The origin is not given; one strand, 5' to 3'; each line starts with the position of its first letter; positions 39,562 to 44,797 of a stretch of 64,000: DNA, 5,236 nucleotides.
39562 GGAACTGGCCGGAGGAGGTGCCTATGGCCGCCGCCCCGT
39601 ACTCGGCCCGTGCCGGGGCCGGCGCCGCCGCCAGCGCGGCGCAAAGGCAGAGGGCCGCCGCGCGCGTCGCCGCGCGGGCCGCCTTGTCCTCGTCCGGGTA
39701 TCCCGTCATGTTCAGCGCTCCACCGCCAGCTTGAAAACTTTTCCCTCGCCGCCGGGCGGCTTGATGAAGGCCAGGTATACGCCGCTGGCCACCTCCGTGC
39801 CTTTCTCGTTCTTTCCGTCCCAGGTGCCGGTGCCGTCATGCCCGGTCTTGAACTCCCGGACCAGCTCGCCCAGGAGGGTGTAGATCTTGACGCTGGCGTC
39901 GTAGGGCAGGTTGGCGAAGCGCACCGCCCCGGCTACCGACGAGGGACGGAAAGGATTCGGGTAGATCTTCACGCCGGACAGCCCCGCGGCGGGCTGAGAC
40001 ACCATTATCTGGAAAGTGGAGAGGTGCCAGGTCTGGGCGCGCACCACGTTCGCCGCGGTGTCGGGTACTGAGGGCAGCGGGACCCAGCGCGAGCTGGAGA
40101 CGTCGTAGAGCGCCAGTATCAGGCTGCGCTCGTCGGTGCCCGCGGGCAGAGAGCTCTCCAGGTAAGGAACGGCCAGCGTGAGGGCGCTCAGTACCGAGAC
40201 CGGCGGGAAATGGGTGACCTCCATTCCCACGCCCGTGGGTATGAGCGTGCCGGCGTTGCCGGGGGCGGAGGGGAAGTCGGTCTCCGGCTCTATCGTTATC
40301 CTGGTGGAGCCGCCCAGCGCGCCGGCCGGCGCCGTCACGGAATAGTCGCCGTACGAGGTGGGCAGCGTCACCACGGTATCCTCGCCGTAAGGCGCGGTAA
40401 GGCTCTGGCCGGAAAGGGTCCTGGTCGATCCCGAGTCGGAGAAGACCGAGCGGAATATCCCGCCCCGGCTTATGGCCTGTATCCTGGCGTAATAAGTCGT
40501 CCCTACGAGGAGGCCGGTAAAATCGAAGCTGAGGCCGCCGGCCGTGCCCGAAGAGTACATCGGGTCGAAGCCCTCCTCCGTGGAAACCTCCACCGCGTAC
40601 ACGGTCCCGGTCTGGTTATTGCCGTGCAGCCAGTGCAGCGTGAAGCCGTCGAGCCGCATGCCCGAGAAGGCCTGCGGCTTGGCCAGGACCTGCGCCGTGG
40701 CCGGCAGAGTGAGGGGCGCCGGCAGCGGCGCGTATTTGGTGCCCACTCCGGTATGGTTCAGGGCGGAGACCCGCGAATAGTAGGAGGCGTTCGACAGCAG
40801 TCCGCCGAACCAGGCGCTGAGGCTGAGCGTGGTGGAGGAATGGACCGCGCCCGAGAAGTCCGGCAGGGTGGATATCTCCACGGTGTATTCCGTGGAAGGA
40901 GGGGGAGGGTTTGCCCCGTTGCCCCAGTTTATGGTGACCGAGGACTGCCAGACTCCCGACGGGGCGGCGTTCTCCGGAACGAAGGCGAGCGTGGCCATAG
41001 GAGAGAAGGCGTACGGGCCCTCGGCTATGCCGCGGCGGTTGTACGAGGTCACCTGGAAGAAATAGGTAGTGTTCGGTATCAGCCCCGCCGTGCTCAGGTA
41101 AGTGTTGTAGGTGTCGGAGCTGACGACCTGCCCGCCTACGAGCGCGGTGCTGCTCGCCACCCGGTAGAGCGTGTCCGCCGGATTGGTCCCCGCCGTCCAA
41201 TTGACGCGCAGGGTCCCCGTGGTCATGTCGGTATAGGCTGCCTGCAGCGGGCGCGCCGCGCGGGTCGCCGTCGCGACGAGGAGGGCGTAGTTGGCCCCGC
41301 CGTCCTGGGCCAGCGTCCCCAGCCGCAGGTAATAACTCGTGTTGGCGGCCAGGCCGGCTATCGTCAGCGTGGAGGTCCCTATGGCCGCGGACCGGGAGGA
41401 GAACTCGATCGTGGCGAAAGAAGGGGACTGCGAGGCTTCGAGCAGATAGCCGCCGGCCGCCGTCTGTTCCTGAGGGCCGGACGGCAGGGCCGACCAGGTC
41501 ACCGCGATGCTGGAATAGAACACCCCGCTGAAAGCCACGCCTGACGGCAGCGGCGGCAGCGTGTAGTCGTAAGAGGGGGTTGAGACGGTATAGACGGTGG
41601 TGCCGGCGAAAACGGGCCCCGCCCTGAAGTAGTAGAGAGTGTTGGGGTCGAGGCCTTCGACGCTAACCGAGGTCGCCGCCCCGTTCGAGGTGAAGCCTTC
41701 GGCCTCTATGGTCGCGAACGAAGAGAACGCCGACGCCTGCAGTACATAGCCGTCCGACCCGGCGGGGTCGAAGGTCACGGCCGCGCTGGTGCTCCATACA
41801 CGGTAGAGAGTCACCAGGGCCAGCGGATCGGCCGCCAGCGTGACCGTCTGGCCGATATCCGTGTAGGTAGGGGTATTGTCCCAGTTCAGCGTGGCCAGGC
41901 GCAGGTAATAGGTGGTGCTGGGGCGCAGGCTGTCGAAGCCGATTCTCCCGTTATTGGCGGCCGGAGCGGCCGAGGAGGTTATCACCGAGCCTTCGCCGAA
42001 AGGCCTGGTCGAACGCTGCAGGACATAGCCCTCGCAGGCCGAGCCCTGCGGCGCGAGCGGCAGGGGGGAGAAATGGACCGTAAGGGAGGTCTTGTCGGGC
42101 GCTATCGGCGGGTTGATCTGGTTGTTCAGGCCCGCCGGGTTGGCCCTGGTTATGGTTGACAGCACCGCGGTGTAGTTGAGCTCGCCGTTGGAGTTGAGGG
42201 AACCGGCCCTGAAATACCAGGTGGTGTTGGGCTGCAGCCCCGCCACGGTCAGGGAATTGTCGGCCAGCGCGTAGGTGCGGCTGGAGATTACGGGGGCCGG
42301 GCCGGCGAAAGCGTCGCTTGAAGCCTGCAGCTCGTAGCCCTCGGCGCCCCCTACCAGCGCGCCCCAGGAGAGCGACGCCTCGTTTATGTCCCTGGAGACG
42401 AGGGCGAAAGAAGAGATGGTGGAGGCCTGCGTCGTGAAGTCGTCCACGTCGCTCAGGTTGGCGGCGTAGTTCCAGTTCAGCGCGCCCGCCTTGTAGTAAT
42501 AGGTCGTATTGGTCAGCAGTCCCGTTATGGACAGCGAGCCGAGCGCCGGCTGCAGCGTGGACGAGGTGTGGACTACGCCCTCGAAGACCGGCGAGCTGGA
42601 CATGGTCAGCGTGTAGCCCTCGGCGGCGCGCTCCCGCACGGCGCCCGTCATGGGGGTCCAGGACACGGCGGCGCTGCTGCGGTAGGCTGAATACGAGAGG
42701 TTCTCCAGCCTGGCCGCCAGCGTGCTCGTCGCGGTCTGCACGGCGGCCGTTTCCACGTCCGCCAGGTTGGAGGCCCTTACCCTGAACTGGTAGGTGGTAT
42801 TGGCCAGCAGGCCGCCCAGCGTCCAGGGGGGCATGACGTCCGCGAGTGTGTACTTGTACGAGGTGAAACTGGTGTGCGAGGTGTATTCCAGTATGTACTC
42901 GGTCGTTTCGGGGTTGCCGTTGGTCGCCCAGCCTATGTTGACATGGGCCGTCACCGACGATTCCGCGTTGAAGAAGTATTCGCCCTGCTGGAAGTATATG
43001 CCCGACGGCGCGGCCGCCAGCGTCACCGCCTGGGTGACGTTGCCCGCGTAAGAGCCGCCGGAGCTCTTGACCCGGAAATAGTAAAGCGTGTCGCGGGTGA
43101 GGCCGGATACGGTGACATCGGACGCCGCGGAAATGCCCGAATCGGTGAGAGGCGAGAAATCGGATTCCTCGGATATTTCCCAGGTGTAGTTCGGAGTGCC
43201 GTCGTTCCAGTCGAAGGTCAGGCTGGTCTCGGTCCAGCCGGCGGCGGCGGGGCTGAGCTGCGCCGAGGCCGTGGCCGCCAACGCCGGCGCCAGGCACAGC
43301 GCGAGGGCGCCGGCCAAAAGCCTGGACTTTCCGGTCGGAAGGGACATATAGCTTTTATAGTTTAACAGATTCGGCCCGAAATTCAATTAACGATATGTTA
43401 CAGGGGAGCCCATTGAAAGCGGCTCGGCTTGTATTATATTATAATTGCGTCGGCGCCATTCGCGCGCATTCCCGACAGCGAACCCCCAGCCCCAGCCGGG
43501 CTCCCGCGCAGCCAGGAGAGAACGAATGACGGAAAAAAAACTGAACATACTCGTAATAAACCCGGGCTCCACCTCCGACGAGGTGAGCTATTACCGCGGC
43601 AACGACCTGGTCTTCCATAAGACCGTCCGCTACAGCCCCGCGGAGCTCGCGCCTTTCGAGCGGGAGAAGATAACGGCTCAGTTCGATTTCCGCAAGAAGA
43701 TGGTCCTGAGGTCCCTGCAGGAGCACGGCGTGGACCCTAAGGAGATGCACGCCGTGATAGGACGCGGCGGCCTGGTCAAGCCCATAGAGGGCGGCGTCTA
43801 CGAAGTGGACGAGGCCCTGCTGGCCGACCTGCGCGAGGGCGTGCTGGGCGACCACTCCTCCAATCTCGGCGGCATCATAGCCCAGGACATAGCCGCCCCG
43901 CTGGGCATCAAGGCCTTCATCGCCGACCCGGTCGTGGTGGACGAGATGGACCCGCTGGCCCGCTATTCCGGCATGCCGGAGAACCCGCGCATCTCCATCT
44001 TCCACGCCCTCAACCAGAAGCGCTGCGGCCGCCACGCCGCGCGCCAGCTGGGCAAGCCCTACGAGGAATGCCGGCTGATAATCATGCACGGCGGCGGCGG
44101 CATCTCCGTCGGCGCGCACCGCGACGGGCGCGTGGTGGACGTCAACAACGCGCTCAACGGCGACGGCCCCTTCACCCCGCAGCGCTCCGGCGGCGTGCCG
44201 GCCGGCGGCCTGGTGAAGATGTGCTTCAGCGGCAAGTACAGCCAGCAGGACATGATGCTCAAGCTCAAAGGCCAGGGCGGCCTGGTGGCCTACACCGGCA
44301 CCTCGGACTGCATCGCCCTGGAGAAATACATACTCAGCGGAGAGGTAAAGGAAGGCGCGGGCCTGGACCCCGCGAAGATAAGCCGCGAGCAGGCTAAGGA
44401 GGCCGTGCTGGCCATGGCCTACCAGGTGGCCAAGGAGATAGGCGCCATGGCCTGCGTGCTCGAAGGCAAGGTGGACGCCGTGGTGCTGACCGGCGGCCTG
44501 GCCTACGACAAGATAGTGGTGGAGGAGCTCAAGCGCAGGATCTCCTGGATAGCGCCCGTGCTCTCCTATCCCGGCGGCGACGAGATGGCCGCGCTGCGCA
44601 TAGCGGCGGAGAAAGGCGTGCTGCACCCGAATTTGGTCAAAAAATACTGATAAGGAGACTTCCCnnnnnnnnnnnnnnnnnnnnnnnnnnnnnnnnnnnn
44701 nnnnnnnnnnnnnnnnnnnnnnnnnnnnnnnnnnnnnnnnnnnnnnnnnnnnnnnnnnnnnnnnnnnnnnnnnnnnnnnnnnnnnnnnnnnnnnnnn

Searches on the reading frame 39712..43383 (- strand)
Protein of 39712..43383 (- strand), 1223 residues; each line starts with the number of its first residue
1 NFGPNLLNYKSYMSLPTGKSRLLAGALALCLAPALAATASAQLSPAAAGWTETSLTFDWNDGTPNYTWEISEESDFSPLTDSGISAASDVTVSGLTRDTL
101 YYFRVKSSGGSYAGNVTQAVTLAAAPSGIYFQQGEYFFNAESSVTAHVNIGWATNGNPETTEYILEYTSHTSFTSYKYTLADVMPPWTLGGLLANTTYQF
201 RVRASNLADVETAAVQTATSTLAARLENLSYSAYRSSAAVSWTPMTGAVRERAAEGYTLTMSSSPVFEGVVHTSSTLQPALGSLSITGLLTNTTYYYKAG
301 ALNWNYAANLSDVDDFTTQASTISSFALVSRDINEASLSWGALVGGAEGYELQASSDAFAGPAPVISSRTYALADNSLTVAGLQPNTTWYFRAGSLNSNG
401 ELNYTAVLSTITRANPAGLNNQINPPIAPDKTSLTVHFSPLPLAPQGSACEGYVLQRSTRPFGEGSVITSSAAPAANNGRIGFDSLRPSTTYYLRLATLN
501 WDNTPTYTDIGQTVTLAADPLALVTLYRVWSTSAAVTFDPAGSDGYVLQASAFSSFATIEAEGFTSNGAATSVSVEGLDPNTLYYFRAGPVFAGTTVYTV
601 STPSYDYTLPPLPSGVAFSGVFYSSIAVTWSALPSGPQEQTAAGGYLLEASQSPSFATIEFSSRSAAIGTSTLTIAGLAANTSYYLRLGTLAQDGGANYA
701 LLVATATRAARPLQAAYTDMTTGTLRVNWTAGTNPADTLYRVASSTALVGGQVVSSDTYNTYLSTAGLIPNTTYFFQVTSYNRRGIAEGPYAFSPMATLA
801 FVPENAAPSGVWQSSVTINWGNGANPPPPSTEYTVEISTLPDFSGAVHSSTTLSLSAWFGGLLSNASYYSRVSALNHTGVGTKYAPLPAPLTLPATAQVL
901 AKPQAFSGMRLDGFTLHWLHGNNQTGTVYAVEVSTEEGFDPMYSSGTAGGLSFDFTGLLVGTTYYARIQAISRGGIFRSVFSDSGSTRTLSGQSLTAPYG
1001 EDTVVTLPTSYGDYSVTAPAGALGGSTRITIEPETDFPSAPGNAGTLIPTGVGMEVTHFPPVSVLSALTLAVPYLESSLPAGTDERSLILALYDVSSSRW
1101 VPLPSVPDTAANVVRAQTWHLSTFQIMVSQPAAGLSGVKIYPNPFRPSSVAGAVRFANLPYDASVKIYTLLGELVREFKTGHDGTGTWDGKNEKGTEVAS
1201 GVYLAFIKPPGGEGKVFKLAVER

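Call 88: search_protein_families(library=pfam, proteins=[window:39712-43383:-], max_evalue=0.0001)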
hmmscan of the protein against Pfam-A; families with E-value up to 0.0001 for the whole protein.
window:39712-43383:- (1223 aa): 5 families
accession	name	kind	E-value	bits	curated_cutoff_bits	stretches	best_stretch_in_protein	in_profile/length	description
PF00041.27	fn3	-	5.6e-43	145.5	25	0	717-786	8-74/84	Fibronectin type III domain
PF16656.11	Pur_ac_phosph_N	-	3e-23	82.7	30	0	714-783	5-83/93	Purple acid Phosphatase, N-terminal domain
PF25059.1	FN3_DSCAM-DSCAML_C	-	8.4e-12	45.7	39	0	152-223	13-83/89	DSCAM/DSCAML C-terminal Fn3-like domain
PF16655.11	PhoD_N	-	1.1e-10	42.4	30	0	66-110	30-81/90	PhoD-like phosphatase, N-terminal domain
PF10179.15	NDNF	-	1e-07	32.5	27.3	0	85-105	86-106/127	Neuron-derived neurotrophic factor, first Fn(III) domain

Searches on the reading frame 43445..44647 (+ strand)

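Call 88: search_protein_families(library=pfam, proteins=[window:43445-44647:+], max_evalue=0.0001)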
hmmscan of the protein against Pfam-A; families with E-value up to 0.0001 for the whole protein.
window:43445-44647:+ (401 aa): 1 family
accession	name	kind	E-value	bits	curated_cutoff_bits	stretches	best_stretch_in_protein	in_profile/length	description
PF00871.23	Acetate_kinase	-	4.4e-14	52.4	22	1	186-360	177-340/392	Acetokinase family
